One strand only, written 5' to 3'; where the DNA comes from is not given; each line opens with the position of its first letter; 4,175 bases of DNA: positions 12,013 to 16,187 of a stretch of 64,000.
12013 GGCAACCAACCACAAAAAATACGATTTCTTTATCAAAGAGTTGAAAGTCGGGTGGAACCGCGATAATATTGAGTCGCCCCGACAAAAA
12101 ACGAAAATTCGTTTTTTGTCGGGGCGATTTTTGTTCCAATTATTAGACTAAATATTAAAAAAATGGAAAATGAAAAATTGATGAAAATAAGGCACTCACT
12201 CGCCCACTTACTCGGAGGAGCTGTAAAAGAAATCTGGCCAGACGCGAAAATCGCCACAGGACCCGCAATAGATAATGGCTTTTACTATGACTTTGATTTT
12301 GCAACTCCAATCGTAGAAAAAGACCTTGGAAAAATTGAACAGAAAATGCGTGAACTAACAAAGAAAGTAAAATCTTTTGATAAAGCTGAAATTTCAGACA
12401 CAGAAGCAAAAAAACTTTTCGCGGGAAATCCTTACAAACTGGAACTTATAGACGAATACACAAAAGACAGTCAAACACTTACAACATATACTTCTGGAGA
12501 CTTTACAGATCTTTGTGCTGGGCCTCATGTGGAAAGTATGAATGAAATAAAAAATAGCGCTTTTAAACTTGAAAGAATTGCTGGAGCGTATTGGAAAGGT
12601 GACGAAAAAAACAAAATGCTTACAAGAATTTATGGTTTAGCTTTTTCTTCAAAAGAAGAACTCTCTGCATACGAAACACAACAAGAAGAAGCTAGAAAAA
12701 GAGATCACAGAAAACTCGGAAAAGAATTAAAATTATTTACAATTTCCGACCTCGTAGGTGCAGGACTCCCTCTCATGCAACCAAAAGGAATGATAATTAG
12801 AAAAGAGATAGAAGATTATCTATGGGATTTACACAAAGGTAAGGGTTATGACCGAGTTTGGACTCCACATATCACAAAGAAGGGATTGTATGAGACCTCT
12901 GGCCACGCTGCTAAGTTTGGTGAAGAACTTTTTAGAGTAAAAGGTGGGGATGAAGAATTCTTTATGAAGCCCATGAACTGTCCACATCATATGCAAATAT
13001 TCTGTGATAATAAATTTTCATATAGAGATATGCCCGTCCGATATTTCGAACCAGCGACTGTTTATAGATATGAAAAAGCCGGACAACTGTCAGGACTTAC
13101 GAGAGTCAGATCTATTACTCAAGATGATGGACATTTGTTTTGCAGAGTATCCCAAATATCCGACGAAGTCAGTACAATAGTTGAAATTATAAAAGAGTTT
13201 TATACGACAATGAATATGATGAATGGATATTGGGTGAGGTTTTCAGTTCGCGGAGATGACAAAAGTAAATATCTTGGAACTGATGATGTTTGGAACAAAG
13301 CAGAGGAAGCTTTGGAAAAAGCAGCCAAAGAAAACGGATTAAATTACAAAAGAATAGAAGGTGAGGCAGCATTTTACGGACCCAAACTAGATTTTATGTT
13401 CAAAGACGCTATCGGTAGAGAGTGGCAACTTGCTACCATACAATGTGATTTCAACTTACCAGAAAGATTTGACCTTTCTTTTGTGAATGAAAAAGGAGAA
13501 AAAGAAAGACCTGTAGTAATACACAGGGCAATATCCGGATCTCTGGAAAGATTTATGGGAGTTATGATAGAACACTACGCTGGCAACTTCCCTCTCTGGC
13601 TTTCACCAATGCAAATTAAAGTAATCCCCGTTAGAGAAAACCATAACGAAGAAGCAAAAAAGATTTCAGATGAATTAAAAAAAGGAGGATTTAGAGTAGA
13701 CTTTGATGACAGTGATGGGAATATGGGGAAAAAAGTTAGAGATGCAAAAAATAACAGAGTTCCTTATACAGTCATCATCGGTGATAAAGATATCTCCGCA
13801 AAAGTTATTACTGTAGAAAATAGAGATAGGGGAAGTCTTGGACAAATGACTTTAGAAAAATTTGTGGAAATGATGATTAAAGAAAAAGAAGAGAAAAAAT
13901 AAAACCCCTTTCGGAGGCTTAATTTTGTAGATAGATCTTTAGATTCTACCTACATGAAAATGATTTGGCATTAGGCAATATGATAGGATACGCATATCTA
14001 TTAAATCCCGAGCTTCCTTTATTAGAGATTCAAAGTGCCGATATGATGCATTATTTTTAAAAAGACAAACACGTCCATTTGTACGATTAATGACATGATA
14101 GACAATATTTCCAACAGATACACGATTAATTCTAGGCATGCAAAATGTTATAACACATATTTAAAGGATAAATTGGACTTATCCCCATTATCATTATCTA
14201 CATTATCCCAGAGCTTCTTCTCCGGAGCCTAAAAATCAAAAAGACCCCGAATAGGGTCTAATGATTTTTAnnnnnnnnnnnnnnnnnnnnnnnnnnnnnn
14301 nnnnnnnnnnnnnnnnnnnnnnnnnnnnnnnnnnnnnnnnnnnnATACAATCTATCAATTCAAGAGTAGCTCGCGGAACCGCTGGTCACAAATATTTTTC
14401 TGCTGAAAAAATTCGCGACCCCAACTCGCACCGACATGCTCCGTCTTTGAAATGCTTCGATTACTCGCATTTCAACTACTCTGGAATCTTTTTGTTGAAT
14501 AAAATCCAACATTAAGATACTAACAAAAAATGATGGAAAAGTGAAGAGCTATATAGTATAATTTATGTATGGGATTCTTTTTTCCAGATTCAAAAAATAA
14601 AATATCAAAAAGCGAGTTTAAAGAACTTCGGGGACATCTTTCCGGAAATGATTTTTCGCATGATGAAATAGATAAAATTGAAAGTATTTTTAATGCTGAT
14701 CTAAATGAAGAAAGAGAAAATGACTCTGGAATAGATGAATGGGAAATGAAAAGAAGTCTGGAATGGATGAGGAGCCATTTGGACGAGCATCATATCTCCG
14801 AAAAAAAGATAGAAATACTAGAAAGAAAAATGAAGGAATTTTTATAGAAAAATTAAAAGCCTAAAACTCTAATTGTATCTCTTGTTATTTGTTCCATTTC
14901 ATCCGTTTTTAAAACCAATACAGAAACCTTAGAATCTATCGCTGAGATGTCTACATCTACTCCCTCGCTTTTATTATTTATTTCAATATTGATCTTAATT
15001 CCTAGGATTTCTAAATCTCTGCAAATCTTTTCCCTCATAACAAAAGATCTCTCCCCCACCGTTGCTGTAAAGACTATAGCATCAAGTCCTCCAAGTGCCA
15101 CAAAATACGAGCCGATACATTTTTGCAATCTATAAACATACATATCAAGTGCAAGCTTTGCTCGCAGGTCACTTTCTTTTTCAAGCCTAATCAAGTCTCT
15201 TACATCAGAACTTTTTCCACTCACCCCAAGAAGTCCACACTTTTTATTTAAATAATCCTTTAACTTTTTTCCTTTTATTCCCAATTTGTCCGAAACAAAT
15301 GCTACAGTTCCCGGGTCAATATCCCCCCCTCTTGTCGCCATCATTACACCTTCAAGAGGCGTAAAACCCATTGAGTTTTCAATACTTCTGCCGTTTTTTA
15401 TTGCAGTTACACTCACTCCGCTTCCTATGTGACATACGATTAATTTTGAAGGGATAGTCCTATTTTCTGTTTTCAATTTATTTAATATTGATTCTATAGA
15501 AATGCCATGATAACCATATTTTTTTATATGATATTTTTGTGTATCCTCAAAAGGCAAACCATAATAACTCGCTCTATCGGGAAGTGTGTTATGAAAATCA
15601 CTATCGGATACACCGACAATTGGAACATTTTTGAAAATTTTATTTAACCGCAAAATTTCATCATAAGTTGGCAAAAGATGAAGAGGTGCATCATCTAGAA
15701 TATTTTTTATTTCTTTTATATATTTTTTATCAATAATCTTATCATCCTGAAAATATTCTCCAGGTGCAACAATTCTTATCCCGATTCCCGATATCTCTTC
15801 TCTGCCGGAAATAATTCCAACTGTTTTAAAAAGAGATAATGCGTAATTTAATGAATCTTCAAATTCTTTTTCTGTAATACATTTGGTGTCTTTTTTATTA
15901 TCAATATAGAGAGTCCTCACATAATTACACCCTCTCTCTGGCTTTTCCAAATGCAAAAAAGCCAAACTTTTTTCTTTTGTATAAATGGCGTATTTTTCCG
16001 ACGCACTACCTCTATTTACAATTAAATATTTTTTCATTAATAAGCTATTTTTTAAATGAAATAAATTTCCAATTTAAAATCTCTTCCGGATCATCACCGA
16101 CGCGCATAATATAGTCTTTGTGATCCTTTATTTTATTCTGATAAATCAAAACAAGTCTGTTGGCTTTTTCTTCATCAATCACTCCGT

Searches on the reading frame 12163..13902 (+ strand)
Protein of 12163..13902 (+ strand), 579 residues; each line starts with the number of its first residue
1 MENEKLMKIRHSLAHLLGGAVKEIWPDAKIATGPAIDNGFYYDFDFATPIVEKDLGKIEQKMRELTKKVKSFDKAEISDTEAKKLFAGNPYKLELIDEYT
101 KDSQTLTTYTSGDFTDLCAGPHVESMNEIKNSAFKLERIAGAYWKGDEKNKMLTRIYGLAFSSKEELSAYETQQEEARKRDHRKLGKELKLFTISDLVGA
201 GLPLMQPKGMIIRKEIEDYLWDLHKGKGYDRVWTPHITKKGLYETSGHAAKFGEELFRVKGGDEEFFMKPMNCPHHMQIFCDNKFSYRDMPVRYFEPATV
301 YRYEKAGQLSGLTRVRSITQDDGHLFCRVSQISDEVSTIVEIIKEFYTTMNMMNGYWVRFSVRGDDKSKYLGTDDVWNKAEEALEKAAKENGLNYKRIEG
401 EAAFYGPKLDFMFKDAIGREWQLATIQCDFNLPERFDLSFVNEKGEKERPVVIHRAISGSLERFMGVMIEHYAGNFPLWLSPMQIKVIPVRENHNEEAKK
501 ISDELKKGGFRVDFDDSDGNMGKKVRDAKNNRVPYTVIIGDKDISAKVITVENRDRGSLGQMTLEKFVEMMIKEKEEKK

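Call 8: search_protein_families(library=pfam, proteins=[window:12163-13902:+], max_evalue=0.0001)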
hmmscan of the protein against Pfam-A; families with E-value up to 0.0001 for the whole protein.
window:12163-13902:+ (579 aa): 3 families
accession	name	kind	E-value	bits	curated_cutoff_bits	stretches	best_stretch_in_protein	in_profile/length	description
PF00587.30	tRNA-synt_2b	-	1.7e-42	146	29.3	1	263-472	8-179/179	tRNA synthetase class II core domain (G, H, P, S and T)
PF03129.25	HGTP_anticodon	-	1.6e-23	83.1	21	1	484-573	1-93/94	Anticodon binding domain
PF07973.19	tRNA_SAD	-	6.2e-12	45.7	24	1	107-157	2-44/44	Threonyl and Alanyl tRNA synthetase second additional domain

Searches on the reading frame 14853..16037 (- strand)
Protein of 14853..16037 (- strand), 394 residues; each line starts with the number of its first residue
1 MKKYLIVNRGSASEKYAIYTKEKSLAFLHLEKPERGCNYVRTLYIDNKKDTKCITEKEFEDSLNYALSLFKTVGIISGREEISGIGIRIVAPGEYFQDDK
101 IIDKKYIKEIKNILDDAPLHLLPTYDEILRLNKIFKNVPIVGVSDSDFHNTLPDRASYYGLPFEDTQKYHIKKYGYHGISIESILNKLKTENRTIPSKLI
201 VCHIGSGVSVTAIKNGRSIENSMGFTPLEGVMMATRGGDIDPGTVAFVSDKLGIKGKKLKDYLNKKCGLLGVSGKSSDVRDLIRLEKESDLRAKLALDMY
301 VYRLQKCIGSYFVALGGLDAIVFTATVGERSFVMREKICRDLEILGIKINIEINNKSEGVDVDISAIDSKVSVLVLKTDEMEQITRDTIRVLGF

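Call 8: search_protein_families(library=pfam, proteins=[window:14853-16037:-], max_evalue=0.0001)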
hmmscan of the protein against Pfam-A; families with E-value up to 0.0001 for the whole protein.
window:14853-16037:- (394 aa): 1 family
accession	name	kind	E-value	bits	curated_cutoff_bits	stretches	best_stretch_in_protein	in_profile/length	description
PF00871.23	Acetate_kinase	-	2.3e-99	333.1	22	1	4-384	2-390/392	Acetokinase family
